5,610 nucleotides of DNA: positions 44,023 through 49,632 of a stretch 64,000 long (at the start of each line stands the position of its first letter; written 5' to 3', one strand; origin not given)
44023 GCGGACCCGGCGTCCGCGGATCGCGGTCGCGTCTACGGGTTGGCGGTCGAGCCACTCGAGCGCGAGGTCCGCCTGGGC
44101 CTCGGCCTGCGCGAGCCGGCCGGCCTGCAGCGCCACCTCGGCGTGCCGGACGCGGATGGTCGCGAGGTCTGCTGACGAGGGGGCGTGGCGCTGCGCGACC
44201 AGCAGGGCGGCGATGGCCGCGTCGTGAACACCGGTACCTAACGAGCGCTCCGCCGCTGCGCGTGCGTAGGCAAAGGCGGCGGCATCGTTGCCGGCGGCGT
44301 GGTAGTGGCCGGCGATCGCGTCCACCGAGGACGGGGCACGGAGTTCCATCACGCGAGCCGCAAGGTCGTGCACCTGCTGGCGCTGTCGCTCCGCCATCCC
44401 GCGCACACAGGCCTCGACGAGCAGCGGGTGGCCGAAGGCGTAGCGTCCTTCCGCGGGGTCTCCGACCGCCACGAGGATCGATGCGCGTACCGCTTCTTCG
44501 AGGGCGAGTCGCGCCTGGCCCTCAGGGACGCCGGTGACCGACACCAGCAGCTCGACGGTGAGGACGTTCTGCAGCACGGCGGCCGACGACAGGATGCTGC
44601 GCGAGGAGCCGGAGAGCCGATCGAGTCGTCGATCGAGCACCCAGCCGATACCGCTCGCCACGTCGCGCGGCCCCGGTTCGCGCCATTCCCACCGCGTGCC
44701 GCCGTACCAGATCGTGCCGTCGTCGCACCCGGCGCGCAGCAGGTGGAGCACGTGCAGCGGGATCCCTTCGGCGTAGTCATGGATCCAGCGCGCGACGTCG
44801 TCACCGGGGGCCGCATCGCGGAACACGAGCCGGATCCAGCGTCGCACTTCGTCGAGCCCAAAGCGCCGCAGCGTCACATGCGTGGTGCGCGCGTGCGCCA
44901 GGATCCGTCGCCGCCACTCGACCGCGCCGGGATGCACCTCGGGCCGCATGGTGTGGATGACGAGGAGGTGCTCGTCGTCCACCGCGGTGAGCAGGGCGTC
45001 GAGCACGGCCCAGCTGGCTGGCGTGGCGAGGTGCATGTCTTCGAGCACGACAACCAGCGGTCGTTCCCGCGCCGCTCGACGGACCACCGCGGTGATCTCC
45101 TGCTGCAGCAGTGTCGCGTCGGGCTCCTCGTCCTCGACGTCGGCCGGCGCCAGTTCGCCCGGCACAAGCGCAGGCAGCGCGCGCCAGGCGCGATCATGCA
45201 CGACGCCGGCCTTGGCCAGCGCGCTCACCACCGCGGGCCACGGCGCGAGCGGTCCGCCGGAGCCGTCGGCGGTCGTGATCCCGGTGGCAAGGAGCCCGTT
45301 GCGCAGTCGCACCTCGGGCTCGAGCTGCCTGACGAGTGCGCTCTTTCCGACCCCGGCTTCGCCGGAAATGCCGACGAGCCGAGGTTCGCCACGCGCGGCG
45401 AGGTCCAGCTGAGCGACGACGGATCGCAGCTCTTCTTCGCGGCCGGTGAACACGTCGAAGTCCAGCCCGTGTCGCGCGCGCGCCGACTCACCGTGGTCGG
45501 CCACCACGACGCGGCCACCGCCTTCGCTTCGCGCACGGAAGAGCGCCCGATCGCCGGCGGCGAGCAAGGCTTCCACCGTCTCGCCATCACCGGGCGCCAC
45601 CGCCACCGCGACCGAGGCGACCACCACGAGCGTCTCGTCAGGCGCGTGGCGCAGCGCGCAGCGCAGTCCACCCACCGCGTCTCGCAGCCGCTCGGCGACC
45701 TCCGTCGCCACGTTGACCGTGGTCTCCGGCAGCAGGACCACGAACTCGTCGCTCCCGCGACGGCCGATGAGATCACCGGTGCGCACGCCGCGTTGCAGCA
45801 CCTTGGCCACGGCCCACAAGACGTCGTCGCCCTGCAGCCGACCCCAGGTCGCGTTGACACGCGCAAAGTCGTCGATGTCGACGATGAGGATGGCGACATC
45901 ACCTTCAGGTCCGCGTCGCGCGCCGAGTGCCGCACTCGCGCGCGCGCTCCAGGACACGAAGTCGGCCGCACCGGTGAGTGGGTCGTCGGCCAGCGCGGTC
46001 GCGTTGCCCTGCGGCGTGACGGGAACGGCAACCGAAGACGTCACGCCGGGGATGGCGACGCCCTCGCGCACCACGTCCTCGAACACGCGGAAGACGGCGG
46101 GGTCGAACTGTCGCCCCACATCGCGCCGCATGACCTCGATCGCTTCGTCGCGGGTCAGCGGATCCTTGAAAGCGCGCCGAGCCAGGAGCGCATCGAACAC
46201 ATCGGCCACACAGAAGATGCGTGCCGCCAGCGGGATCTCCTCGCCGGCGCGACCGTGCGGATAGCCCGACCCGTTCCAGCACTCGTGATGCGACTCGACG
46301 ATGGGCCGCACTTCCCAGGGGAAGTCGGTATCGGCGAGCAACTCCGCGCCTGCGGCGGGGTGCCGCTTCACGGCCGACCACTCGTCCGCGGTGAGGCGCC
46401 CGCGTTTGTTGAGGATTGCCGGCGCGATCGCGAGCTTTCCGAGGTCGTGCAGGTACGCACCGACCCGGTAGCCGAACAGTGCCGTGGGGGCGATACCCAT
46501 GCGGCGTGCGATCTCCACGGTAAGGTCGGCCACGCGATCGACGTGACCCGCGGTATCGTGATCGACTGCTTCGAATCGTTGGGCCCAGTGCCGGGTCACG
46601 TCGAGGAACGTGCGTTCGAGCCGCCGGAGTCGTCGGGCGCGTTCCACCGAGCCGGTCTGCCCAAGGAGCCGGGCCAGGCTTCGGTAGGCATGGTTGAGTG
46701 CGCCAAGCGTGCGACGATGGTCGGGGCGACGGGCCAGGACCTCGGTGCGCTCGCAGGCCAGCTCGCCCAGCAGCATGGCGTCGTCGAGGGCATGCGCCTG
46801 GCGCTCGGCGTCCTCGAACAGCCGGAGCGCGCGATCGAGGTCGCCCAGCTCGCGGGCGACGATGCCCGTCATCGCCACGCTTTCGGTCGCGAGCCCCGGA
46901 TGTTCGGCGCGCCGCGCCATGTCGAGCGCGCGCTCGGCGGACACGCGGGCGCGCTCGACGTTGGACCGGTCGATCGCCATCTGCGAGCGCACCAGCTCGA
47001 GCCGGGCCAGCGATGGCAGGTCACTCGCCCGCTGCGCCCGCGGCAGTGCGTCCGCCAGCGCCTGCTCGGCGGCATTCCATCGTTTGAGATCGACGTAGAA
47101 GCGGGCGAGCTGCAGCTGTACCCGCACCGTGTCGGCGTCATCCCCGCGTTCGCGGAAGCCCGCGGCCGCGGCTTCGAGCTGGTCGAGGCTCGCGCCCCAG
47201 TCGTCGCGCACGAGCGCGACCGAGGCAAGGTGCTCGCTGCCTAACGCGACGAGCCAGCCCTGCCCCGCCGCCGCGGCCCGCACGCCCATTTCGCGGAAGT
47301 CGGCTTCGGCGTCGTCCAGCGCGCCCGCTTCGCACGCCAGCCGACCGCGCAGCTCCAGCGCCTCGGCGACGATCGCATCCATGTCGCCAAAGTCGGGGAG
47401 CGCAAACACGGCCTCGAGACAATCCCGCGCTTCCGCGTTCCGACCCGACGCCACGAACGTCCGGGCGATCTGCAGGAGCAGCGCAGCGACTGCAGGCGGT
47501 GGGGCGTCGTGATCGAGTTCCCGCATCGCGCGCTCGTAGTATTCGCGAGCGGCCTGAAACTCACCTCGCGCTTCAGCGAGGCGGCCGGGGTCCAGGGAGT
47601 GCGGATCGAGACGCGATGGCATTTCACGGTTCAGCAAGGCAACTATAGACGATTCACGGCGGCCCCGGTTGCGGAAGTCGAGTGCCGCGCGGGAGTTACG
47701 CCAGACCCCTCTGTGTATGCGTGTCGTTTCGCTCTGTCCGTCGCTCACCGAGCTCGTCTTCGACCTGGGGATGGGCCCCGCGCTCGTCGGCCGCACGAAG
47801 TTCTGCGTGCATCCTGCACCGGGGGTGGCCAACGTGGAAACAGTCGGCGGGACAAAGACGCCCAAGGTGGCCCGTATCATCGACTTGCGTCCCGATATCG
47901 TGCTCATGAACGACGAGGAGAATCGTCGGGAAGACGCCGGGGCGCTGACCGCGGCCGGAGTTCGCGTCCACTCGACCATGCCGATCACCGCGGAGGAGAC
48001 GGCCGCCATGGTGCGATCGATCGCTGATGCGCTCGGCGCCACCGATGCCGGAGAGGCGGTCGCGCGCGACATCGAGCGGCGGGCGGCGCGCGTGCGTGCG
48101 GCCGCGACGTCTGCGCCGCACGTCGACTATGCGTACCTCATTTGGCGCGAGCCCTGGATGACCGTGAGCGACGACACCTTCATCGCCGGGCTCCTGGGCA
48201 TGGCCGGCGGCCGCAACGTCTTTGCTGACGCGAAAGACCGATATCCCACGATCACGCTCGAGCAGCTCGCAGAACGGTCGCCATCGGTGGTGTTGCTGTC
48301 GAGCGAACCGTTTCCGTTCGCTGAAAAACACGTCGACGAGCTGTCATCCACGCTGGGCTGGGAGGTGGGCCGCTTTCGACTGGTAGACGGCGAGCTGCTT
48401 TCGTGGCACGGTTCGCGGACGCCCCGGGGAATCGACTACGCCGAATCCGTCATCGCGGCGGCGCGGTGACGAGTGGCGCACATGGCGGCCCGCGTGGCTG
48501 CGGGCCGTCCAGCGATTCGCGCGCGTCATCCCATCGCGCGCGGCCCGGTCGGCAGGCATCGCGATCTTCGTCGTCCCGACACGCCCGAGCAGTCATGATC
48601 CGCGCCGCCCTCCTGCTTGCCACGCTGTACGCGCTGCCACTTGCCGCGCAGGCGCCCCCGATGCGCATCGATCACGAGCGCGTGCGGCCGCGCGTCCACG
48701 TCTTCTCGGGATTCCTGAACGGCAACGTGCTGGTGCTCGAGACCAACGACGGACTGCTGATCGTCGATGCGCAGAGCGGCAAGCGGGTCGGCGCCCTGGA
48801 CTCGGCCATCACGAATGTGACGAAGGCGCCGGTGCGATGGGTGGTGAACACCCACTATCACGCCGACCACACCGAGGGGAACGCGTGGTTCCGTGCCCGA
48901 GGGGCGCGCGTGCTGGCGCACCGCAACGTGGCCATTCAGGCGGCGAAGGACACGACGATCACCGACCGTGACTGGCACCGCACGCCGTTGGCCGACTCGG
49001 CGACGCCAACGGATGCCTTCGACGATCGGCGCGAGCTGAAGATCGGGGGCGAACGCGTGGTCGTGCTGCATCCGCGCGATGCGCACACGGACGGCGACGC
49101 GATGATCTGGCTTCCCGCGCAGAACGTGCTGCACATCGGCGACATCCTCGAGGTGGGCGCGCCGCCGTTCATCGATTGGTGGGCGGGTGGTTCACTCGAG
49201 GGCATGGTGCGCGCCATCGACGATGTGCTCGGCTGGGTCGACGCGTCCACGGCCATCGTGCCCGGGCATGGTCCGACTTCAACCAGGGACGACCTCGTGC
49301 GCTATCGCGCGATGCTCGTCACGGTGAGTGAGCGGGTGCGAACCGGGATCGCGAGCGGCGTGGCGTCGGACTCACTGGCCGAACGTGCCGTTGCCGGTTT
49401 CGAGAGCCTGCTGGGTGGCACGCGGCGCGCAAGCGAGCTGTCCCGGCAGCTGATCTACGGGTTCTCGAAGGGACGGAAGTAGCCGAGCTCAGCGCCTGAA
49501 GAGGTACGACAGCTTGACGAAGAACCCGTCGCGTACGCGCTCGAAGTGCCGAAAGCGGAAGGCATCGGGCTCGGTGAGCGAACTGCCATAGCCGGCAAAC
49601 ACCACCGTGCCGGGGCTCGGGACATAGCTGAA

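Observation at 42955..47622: About 1555-aa protein combining TPR, HD-GYP, GGDEF-like and a STAND-type P-loop NTPase with a long TPR tail and no recognisable DNA-binding output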

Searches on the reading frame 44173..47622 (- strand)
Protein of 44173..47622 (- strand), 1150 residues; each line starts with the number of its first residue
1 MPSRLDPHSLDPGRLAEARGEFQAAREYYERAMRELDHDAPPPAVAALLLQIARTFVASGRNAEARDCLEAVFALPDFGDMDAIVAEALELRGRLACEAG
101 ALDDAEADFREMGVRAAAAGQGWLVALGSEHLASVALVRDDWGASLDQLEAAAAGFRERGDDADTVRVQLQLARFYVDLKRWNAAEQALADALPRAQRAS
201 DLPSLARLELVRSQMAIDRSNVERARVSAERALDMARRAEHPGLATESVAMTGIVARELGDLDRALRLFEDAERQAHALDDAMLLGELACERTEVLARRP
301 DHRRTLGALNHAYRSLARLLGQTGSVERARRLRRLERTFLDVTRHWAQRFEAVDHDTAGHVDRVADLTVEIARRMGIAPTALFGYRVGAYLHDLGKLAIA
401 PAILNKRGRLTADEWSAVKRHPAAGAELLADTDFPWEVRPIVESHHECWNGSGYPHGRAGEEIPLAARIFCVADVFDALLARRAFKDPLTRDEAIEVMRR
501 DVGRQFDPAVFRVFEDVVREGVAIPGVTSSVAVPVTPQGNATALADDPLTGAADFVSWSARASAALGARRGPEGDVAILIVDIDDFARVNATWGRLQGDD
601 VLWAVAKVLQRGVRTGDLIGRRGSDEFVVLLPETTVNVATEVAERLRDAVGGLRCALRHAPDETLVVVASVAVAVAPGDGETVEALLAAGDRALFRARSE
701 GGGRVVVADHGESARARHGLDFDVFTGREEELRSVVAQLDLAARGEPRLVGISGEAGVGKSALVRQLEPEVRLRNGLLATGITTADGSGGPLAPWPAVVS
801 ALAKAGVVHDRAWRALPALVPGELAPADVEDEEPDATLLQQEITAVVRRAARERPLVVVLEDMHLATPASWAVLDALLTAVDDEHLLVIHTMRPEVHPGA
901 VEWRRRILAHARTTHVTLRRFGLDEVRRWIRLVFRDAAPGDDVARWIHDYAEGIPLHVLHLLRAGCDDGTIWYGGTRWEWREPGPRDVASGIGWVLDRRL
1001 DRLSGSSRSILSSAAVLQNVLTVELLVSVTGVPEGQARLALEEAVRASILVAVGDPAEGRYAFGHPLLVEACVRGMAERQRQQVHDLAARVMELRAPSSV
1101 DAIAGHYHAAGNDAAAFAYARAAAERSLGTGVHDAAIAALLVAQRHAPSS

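Call 62: predict_structure(alignment_id=A2)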
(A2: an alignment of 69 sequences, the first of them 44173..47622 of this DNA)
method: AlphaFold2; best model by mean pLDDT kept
length: 1150 residues; sequences in the alignment: 69
mean_pLDDT: 88.7   pTM: 0.53
mean pLDDT of the five models: 88.7, 88.2, 88.1, 87.0, 85.6
residues with pLDDT >= 90: 730; 70-90: 347; 50-70: 43; < 50: 30
segments of 3 or more residues with pLDDT < 50: 1-8, 529-540, 711-720
pLDDT, mean of each block of 10 residues (from residue 1): 46 85 93 87 92 94 95 89 95 92 95 95 95 91 94 95 94 92 93 95 97 94 95 98 97 97 98 97 96 95 94 94 82 92 94 85 95 94 96 94 88 93 95 93 96 94 97 95 81 92 96 93 58 32 75 88 80 80 88 85 95 90 92 92 96 89 90 90 85 83 84 42 69 92 94 92 86 86 80 93 83 85 71 80 94 94 92 94 96 80 89 94 90 78 91 91 87 83 73 87 88 85 89 92 91 83 89 89 93 90 94 95 95 94 90
secondary structure, 60 per line:
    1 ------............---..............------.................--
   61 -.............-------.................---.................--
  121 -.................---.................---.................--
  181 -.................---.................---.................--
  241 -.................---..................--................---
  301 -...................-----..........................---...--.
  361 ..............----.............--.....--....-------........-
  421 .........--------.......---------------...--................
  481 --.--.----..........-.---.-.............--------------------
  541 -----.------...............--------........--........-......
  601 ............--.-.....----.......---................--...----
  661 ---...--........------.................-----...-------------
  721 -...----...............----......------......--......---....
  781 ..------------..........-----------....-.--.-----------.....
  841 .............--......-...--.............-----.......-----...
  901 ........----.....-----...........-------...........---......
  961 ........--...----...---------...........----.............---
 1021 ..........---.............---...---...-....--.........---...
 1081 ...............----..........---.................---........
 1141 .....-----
elements in order (helices of 4 or more, strands of 3 or more residues): H7-18 H22-35 H42-58 H62-74 H82-98 H102-118 H122-138 H142-158 H162-178 H182-198 H202-218 H222-238 H242-258 H262-279 H282-297 H302-320 H326-351 H360-374 H379-391 H394-398 H401-404 H412-419 H421-429 H438-444 H465-480 H491-500 H508-520 H555-567 E576-583 H586-593 H595-612 E617-621 E626-632 H636-651 E654-656 E664-666 E669-676 H683-699 E705-707 H729-743 E748-753 H760-765 H768-773 E777-782 H795-804 H816-819 H836-853 E856-861 H868-880 E886-892 H898-908 E913-917 H923-933 H941-951 H955-968 E971-973 E978-980 H990-1000 H1005-1017 H1023-1030 H1034-1046 E1050-1052 E1060-1063 H1066-1074 H1078-1095 H1100-1109 H1113-1129 H1133-1145

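Call 66: fold_search(model_id=the predicted structure, library=pdb)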
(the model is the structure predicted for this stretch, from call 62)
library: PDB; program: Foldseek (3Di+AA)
matches with E <= 10: 1623; with E <= 0.001: 256
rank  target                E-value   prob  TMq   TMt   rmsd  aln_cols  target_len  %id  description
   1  5m3c_B                2.1e-09  1.00  0.14  0.37  18.5       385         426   21  Structure of the hybrid domain (GGDEF-EAL) of PA0575 from Pseudomonas aeruginosa PAO1 at 2.8 Ang. with GTP and Ca2+ bo (released 2017-12-20)
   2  6d9m                  6.1e-09  1.00  0.14  0.46  14.3       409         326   18  T4-Lysozyme fusion to Geobacter GGDEF (released 2019-04-10)
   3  4r8z_A                7.2e-09  1.00  0.16  0.77   3.1       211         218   31  Crystal Structure of PA4781 HD-GYP domain from Pseudomonas aeruginosa at 2.2A resolution showing a bi-metallic Ni ion  (released 2015-03-04)
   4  4mcw_A                1.4e-08  1.00  0.17  0.50   9.7       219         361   29  Crystal structure of a HD-GYP domain (a cyclic-di-GMP phosphodiesterase) containing a tri-nuclear metal centre (released 2014-02-19)
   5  9rbz_B                1.8e-08  1.00  0.16  0.81   2.7       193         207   27  DvhD, HD-GYP domain, c-di-GMP-bound (released 2026-03-04)
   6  4r8z_B                3.3e-08  1.00  0.16  0.79   2.4       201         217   32  Crystal Structure of PA4781 HD-GYP domain from Pseudomonas aeruginosa at 2.2A resolution showing a bi-metallic Ni ion  (released 2015-03-04)
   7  4mcw_B                3.3e-08  1.00  0.17  0.51   9.6       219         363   29  Crystal structure of a HD-GYP domain (a cyclic-di-GMP phosphodiesterase) containing a tri-nuclear metal centre (released 2014-02-19)
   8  3ign                  3.4e-08  1.00  0.14  0.92   1.5       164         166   29  Crystal Structure of the GGDEF domain from Marinobacter aquaeolei diguanylate cyclase complexed with c-di-GMP - Northeas (released 2009-08-11)
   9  5m3c_A                4.1e-08  1.00  0.13  0.35  22.6       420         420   20  Structure of the hybrid domain (GGDEF-EAL) of PA0575 from Pseudomonas aeruginosa PAO1 at 2.8 Ang. with GTP and Ca2+ bo (released 2017-12-20)
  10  9rbz_A                4.4e-08  1.00  0.16  0.82   2.5       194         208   27  DvhD, HD-GYP domain, c-di-GMP-bound (released 2026-03-04)
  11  2v0n_A                4.6e-08  1.00  0.14  0.34   4.4       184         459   33  ACTIVATED RESPONSE REGULATOR PLED IN COMPLEX WITH C-DIGMP AND GTP- ALPHA-S (released 2007-08-21)
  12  6tts_A                4.8e-08  1.00  0.14  0.88   3.8       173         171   25  Crystal structure of the GGDEF domain of DgcB from Caulobacter crescentus in complex with c-di-GMP (released 2021-01-13)
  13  1w25_A                6.1e-08  1.00  0.14  0.34  20.8       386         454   22  Response regulator PleD in complex with c-diGMP (released 2004-11-18)
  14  4urs_A                7.1e-08  1.00  0.14  0.92   1.8       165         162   28  Crystal Structure of GGDEF domain from T.maritima (released 2014-10-08)
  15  7e6g_A                7.4e-08  1.00  0.14  0.58   1.8       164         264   35  Crystal structure of diguanylate cyclase SiaD in complex with its activator SiaC from Pseudomonas aeruginosa (released 2021-09-22)
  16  9rbz_C                8.0e-08  1.00  0.16  0.83   2.4       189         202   28  DvhD, HD-GYP domain, c-di-GMP-bound (released 2026-03-04)
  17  9rbz_D                9.0e-08  1.00  0.16  0.83   2.5       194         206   27  DvhD, HD-GYP domain, c-di-GMP-bound (released 2026-03-04)
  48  3ro2_A                3.2e-07  1.00  0.24  0.74   4.2       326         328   16  Structures of the LGN/NuMA complex (released 2012-03-07)
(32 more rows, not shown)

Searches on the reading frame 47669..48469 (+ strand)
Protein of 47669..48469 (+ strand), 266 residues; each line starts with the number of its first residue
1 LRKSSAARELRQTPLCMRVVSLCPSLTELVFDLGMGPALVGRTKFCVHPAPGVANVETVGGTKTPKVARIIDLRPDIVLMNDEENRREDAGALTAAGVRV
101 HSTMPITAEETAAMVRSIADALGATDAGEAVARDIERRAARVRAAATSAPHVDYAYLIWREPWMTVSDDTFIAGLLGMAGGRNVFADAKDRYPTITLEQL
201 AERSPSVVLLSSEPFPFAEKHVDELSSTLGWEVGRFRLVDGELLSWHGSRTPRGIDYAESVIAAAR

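Call 47: search_protein_families(library=pfam, proteins=[window:47669-48469:+], max_evalue=0.01)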
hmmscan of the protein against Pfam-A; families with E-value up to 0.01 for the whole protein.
window:47669-48469:+ (266 aa): 2 families
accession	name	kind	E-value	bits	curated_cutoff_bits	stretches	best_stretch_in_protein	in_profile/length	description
PF01497.23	Peripla_BP_2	-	6.3e-20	72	27.5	1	19-213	1-200/235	Periplasmic binding protein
PF00148.24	Oxidored_nitro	-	0.0082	15.5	28.6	0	88-147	207-267/399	Nitrogenase component 1 type Oxidoreductase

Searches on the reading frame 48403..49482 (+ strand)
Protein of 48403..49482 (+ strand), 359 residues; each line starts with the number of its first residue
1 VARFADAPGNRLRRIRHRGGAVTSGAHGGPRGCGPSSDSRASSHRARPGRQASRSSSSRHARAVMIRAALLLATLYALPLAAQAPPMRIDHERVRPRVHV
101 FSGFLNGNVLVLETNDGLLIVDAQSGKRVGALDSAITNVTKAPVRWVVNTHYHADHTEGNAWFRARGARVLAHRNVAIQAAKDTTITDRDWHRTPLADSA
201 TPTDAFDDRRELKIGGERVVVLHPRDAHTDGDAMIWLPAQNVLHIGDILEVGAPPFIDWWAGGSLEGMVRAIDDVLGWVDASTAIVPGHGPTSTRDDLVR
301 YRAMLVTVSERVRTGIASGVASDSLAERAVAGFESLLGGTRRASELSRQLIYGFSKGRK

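Call 7: search_protein_families(library=pfam, proteins=[window:48403-49482:+], max_evalue=0.001)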
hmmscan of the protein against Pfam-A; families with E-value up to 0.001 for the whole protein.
window:48403-49482:+ (359 aa): 2 families
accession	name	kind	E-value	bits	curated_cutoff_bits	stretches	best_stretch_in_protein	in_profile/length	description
PF00753.33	Lactamase_B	-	1.9e-16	61.1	22.7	1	103-265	2-167/196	Metallo-beta-lactamase superfamily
PF12706.13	Lactamase_B_2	-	0.00037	20.6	27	1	142-247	29-142/200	Beta-lactamase superfamily domain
